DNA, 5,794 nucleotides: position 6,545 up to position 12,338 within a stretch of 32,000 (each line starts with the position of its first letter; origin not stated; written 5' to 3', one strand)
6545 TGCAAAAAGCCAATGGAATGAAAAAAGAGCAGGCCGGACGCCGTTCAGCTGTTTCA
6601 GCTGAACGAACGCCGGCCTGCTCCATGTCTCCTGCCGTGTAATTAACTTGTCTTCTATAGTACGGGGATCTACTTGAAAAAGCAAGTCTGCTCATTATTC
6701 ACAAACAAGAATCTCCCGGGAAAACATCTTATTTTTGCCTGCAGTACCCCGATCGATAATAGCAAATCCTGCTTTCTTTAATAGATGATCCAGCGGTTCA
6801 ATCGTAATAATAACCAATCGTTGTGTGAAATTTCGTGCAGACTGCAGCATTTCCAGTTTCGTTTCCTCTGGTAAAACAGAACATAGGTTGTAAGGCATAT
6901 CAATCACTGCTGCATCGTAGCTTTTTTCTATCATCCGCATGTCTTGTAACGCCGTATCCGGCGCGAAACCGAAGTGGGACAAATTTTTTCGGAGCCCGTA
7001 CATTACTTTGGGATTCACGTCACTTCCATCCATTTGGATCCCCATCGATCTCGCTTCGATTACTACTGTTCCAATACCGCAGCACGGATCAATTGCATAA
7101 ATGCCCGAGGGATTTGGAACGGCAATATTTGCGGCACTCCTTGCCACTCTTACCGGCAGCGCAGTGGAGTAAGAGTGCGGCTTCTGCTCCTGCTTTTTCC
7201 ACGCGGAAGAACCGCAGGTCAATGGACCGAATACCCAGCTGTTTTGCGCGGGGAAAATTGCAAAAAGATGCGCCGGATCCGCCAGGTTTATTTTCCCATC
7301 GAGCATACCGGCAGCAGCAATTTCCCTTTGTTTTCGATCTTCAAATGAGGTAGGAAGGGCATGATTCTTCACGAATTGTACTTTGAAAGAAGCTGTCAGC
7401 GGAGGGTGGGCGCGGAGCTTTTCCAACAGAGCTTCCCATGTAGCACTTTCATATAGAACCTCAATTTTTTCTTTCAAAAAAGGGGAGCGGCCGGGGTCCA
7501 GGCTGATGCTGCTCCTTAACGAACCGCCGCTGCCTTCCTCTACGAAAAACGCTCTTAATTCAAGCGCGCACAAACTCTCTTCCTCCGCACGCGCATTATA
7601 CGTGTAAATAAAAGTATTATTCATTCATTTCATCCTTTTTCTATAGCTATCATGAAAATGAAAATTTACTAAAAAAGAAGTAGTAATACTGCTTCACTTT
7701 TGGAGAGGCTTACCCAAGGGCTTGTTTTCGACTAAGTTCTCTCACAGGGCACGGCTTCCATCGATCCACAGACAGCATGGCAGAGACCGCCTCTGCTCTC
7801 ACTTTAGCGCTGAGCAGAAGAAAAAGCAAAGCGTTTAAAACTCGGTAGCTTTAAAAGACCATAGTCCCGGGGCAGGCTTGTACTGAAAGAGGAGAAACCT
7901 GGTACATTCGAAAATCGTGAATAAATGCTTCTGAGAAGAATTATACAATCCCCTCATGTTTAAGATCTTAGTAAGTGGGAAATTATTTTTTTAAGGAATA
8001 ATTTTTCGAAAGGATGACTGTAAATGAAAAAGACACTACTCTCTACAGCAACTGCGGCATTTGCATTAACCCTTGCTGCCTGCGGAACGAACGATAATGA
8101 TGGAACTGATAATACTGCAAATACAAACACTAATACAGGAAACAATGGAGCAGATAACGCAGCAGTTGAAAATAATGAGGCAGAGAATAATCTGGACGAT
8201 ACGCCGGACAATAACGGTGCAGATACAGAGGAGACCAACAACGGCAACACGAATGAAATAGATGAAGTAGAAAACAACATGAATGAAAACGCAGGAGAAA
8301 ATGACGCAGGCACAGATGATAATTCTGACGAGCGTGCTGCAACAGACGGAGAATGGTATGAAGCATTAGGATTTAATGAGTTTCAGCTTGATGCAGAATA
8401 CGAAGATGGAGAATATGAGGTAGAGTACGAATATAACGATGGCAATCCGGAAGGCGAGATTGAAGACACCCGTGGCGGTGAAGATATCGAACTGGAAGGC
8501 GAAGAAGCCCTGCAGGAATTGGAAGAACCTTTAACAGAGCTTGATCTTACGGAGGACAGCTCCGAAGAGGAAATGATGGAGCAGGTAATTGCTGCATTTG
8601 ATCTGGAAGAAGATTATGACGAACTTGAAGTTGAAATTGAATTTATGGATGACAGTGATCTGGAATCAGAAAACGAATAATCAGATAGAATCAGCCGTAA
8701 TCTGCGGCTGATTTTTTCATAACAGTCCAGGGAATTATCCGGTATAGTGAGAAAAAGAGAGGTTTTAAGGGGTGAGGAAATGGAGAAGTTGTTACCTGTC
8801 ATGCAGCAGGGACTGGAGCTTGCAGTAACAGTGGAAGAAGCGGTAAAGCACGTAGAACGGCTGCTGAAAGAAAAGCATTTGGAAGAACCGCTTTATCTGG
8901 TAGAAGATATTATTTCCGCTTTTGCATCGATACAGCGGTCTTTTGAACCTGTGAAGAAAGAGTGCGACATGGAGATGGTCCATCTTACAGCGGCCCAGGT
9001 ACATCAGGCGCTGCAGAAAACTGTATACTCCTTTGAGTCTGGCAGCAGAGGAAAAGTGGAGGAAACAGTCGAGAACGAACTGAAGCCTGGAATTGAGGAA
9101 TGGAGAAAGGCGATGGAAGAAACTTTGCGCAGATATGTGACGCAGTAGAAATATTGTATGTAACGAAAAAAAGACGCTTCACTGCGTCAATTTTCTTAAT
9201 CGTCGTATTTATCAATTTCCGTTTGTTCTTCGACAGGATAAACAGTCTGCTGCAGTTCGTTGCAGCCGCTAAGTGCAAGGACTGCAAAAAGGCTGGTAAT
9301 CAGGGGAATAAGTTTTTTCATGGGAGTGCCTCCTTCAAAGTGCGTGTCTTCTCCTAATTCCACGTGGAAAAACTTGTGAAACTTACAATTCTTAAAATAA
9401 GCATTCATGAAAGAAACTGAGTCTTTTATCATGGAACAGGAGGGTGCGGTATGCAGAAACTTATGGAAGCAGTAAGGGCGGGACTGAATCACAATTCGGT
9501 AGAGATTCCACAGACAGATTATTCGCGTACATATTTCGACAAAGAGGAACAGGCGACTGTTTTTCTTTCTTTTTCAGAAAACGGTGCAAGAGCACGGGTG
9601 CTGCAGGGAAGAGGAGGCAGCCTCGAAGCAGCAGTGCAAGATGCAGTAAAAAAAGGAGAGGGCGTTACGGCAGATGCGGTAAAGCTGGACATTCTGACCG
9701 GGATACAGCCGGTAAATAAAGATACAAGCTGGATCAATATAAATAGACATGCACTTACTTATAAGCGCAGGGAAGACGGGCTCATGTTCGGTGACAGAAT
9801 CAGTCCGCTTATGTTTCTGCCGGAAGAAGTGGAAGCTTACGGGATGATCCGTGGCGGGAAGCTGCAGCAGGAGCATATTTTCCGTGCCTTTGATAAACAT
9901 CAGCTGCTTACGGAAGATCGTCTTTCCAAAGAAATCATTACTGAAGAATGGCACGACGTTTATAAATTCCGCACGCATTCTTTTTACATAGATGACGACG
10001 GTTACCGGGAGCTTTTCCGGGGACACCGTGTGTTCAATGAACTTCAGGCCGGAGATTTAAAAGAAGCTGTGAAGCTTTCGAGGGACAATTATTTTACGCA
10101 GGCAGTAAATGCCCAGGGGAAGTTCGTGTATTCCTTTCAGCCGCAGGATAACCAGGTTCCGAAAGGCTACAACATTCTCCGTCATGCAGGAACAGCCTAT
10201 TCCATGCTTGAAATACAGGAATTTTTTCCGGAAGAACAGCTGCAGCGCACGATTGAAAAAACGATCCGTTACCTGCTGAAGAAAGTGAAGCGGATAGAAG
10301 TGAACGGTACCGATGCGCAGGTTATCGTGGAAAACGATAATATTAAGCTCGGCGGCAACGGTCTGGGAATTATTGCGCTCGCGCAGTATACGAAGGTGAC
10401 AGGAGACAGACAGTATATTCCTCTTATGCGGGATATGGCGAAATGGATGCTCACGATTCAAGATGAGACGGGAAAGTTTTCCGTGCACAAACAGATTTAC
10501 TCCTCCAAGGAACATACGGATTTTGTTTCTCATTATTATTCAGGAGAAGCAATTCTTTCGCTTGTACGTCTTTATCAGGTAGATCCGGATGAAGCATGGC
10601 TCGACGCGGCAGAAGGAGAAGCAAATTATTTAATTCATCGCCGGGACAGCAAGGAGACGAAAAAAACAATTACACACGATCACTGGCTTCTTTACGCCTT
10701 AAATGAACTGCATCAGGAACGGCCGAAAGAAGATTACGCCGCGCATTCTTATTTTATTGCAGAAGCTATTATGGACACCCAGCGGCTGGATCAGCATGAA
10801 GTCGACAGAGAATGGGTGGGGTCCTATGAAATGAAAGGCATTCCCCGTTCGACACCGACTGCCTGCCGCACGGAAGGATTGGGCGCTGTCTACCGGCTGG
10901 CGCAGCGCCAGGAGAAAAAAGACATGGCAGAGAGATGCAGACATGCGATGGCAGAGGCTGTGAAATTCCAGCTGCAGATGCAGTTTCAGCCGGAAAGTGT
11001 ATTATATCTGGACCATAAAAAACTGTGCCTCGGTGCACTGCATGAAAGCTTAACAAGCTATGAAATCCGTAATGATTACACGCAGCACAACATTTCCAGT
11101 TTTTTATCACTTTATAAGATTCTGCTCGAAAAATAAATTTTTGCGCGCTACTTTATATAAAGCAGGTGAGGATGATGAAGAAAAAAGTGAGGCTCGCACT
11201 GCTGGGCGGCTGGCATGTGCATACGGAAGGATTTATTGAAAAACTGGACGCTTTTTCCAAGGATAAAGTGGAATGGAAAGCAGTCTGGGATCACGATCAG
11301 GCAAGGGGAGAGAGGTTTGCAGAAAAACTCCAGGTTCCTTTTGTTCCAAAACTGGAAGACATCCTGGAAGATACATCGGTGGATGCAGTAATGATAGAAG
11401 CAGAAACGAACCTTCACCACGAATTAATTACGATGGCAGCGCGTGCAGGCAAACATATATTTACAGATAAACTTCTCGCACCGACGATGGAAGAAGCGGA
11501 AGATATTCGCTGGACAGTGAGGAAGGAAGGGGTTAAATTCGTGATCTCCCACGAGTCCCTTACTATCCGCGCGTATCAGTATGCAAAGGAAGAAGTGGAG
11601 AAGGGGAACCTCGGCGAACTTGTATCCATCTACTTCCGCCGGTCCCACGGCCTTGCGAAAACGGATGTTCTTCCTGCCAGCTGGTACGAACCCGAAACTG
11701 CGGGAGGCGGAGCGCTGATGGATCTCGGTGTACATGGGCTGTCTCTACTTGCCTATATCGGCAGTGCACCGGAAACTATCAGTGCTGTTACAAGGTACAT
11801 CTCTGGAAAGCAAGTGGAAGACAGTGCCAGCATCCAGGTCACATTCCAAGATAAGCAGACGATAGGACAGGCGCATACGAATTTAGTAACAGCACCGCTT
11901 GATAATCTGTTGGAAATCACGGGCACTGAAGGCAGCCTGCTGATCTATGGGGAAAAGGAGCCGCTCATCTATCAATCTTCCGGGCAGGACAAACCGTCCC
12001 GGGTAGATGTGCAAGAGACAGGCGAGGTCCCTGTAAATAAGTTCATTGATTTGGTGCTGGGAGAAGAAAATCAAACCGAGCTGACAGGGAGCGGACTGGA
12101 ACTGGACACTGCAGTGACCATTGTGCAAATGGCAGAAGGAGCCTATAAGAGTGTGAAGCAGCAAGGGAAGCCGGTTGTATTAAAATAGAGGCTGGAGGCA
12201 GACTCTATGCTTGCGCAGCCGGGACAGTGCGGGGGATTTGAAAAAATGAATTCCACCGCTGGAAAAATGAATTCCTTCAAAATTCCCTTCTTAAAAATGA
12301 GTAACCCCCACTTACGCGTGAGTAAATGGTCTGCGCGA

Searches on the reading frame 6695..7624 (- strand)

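Call 9: search_protein_families(library=pfam, proteins=[window:6695-7624:-])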
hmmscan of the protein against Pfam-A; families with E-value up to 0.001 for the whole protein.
window:6695-7624:- (309 aa): 1 family
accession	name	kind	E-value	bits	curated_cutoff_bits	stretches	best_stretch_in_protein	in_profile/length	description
PF01170.24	UPF0020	-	5.4e-05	23.4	22.3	1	158-246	14-132/197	RMKL-like, methyltransferase domain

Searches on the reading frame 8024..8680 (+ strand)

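Call 9: search_protein_families(library=pfam, proteins=[window:8024-8680:+])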
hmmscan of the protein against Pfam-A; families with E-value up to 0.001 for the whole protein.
window:8024-8680:+ (218 aa): 1 family
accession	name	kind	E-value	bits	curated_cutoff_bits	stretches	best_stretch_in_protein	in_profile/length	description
PF14039.11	YusW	-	1.9e-20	73.5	27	1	118-209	1-92/92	YusW-like protein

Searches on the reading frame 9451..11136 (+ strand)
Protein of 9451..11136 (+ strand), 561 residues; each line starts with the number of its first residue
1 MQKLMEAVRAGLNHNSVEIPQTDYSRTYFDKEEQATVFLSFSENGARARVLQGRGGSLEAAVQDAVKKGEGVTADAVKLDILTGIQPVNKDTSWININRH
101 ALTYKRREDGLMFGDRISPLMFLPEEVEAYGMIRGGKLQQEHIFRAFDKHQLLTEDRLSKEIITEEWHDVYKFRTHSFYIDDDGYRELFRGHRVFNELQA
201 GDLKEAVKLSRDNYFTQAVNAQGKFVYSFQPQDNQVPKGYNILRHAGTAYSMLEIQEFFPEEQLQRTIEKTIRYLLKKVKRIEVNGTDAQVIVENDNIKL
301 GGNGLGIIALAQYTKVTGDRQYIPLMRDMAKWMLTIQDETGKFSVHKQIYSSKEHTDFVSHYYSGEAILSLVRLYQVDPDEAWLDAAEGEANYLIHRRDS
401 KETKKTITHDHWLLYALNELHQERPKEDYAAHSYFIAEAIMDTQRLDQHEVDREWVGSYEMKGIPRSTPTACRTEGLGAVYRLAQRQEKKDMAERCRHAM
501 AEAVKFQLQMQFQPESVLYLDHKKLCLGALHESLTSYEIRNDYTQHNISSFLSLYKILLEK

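Call 9: search_protein_families(library=pfam, proteins=[window:9451-11136:+])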
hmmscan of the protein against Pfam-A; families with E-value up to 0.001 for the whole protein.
window:9451-11136:+ (561 aa): 1 family
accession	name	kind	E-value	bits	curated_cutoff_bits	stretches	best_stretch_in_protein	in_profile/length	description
PF07944.18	Beta-AFase-like_GH127_cat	-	0.0007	19.1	24.9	1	308-496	65-254/376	Beta-L-arabinofuranosidase, GH127 catalytic domain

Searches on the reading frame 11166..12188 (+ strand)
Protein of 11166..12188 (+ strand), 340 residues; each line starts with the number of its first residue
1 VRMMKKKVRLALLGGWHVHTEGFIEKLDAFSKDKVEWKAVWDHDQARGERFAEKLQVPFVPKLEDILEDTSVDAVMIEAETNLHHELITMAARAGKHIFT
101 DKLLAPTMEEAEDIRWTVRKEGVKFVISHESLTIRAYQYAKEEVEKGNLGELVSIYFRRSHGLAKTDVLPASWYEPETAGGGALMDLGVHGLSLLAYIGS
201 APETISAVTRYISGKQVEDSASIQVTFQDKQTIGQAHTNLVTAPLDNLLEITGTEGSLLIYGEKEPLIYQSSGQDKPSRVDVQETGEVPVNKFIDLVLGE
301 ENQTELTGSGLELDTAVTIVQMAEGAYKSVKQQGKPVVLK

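Call 9: search_protein_families(library=pfam, proteins=[window:11166-12188:+])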
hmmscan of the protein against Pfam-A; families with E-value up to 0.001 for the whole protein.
window:11166-12188:+ (340 aa): 3 families
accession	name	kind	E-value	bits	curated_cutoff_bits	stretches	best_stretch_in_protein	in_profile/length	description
PF22725.1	GFO_IDH_MocA_C3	-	4.6e-21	75.5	27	1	137-258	1-123/124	GFO/IDH/MocA C-terminal domain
PF01408.29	GFO_IDH_MocA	-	3.1e-17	63.8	24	1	32-127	23-118/120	Oxidoreductase family, NAD-binding Rossmann fold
PF02894.22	GFO_IDH_MocA_C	-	5.8e-13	49.6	22.9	1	141-337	1-216/218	Oxidoreductase family, C-terminal alpha/beta domain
